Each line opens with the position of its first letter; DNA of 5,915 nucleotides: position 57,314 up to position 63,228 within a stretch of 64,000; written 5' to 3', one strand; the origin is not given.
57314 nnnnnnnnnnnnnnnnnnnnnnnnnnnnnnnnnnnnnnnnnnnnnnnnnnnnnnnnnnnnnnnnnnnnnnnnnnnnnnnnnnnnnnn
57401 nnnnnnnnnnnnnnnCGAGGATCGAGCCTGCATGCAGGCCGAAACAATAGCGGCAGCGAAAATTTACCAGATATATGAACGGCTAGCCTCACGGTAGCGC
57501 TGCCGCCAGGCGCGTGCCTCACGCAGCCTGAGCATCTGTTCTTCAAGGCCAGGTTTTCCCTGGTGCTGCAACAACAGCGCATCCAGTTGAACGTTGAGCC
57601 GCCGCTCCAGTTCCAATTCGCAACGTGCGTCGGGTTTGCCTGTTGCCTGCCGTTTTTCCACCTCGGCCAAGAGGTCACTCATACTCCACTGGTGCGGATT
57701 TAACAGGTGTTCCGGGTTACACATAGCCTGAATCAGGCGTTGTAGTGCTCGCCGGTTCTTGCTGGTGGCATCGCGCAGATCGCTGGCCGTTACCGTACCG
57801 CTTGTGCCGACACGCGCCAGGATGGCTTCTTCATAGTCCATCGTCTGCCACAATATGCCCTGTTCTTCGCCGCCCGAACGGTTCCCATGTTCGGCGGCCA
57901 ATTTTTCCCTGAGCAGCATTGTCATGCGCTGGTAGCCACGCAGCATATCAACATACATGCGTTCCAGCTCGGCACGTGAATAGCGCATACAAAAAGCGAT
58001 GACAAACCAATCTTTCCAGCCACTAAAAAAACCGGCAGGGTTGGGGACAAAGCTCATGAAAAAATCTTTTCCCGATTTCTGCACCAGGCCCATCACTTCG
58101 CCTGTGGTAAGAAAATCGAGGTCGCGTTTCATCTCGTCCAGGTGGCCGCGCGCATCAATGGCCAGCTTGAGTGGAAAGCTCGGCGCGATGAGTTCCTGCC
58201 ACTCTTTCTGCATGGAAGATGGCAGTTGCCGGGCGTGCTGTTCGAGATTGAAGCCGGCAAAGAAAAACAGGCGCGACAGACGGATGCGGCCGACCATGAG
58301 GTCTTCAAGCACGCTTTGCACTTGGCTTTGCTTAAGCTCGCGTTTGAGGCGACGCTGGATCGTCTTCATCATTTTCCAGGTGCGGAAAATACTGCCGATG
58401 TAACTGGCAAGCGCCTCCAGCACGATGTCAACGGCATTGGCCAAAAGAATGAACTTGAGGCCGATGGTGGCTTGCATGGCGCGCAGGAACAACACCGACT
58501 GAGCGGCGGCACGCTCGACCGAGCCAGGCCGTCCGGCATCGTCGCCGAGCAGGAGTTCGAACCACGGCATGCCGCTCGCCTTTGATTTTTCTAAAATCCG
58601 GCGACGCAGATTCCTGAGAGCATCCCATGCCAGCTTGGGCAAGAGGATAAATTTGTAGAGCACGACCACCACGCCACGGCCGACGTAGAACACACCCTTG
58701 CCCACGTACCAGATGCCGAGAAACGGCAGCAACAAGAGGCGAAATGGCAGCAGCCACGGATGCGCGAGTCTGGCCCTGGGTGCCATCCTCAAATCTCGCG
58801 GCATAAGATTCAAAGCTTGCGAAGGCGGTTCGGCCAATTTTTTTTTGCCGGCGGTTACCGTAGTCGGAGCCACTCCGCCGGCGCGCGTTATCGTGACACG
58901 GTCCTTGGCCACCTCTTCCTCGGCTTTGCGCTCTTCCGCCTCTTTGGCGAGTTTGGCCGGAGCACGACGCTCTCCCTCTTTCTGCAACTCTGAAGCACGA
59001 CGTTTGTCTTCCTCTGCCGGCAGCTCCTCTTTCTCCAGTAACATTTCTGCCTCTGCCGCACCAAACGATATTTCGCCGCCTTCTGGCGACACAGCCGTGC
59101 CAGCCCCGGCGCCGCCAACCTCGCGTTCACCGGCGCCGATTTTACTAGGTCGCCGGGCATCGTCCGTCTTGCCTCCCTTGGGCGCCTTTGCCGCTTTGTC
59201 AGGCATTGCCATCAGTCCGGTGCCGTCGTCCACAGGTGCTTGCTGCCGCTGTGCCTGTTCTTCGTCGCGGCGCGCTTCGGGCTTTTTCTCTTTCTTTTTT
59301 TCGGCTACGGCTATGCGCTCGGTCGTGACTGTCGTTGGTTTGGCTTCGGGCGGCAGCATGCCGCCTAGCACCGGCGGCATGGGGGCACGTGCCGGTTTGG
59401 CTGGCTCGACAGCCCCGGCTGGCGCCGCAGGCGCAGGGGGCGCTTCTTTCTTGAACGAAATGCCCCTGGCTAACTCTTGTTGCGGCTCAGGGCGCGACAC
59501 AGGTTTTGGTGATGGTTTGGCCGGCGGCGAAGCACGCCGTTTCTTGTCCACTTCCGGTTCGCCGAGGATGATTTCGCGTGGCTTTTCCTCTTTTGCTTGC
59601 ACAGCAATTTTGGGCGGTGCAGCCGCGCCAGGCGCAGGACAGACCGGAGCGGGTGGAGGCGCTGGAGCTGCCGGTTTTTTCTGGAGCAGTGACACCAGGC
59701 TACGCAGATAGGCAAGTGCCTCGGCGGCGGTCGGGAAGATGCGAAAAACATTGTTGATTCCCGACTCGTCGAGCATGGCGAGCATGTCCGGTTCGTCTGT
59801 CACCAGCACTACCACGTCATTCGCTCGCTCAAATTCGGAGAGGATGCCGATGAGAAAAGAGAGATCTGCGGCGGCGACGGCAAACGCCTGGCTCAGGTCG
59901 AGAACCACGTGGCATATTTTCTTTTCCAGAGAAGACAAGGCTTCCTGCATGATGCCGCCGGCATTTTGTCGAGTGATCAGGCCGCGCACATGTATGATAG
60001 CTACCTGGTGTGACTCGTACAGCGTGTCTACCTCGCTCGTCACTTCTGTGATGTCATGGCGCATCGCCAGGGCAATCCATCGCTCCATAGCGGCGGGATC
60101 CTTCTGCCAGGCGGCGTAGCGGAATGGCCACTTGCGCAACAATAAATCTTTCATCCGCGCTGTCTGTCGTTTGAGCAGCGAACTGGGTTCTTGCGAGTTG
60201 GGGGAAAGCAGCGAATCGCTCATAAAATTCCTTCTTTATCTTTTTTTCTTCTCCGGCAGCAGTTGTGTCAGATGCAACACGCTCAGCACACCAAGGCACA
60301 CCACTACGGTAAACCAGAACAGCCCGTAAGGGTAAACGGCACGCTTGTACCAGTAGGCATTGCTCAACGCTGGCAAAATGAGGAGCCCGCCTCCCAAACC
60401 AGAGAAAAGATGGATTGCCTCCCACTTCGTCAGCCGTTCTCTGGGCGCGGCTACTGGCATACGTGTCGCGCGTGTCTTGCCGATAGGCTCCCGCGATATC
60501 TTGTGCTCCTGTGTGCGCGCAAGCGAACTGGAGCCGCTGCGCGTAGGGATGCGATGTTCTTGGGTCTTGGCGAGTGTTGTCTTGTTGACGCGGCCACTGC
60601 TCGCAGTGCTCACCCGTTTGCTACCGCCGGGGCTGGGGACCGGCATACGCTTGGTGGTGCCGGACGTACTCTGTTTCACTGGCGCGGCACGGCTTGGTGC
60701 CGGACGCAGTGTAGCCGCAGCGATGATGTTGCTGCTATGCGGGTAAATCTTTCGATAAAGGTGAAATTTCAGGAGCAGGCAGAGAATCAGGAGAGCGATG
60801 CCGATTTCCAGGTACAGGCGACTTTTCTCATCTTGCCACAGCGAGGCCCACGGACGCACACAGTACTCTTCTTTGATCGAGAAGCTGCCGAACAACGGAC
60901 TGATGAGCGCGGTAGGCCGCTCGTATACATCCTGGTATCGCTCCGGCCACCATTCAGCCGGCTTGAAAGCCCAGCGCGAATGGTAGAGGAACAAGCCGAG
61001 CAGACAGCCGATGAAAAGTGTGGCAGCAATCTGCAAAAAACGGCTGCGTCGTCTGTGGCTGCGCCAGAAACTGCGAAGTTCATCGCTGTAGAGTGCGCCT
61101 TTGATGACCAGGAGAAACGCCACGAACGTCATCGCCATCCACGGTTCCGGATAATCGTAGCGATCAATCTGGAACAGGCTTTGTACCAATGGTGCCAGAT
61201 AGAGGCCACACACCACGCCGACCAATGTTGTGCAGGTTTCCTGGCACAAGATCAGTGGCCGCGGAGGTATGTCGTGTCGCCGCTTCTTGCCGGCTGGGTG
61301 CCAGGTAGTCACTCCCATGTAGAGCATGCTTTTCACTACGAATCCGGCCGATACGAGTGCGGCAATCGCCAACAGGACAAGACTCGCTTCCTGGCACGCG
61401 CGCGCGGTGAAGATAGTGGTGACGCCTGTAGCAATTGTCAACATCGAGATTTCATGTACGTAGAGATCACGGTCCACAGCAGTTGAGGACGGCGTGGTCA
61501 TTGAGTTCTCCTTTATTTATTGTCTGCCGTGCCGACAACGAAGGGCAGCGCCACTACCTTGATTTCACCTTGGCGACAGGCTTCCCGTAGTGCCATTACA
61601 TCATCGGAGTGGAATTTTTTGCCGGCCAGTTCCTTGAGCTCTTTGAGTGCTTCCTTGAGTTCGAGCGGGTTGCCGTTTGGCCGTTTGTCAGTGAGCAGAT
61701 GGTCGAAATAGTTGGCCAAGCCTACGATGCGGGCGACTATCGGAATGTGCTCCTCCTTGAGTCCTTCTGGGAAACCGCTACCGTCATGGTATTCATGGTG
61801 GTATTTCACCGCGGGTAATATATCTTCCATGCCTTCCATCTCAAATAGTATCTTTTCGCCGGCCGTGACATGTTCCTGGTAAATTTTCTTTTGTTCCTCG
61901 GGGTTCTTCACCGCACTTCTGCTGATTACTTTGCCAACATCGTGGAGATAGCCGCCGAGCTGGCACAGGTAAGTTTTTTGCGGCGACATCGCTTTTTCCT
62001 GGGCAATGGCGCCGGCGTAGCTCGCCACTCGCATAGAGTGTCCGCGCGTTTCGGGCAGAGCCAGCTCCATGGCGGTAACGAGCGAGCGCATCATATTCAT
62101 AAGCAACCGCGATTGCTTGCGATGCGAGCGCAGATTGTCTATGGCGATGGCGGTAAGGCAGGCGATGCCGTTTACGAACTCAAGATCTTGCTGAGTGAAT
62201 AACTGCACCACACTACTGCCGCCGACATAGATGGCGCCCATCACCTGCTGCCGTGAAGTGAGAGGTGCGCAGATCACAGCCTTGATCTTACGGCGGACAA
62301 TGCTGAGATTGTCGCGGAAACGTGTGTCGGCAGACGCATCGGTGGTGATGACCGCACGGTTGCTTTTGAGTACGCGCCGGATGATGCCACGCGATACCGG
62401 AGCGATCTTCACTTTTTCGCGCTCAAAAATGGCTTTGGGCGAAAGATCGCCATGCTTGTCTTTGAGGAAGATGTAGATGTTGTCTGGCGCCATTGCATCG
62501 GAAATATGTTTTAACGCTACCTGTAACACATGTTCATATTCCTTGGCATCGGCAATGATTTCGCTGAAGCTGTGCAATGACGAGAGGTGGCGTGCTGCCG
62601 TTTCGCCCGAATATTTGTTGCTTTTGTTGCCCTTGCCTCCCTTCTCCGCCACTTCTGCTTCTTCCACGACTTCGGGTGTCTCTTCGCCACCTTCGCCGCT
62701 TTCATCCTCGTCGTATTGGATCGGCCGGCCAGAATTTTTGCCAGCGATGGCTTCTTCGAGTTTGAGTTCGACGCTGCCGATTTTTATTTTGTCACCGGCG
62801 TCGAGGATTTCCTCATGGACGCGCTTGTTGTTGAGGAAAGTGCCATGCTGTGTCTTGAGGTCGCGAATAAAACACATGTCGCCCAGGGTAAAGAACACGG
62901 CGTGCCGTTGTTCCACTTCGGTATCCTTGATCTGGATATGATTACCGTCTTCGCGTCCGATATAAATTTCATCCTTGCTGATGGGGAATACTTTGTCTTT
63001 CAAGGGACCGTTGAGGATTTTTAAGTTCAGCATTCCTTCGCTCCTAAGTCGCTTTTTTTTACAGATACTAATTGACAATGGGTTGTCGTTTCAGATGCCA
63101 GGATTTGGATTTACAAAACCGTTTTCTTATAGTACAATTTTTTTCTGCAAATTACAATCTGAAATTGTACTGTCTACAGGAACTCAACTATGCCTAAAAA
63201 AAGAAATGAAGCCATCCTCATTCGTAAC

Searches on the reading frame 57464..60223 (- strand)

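Call 80: search_protein_families(library=pfam, proteins=[window:57464-60223:-], max_evalue=0.0001)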
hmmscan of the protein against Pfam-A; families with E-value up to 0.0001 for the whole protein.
window:57464-60223:- (919 aa): 1 family
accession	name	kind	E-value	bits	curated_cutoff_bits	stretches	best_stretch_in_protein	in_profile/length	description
PF01740.26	STAS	-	6.1e-10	39.3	22.6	1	69-169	5-106/106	STAS domain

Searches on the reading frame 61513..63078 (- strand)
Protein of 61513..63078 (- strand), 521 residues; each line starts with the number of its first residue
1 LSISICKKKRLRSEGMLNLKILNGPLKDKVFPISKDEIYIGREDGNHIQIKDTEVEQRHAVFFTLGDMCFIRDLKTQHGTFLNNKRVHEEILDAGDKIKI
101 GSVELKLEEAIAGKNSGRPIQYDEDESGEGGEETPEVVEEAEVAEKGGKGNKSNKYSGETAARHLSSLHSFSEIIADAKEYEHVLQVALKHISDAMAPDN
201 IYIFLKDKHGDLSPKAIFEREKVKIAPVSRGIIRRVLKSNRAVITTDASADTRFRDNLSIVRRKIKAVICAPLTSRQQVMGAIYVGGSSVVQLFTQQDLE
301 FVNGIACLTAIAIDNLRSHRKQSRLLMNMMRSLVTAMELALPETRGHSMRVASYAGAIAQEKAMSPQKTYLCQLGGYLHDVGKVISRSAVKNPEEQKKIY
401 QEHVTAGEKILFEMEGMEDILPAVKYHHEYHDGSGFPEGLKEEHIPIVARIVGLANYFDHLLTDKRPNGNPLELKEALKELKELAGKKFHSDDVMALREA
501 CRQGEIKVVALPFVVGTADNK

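Call 80: search_protein_families(library=pfam, proteins=[window:61513-63078:-], max_evalue=0.0001)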
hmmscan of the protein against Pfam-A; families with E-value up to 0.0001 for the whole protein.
window:61513-63078:- (521 aa): 7 families
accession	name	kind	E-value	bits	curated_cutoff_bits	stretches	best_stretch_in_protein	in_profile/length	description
PF13487.12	HD_5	-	3.5e-27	95.6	27.2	1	336-489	6-166/170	HD domain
PF01966.28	HD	-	2.1e-17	63.9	22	1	346-459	3-114/116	HD domain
PF16697.10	Yop-YscD_cpl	-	7.4e-15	55.4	33.2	1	20-109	1-92/94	Inner membrane component of T3SS, cytoplasmic domain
PF01590.32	GAF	-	8.3e-14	52.7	22.4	1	182-313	3-133/133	GAF domain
PF00498.31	FHA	-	1.1e-13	51.8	20.7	1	39-101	2-67/67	FHA domain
PF13185.12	GAF_2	-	5.7e-13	49.7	28.6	1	182-314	5-136/136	GAF domain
PF13492.12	GAF_3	-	5.4e-08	33.7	27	1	182-315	3-129/129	GAF domain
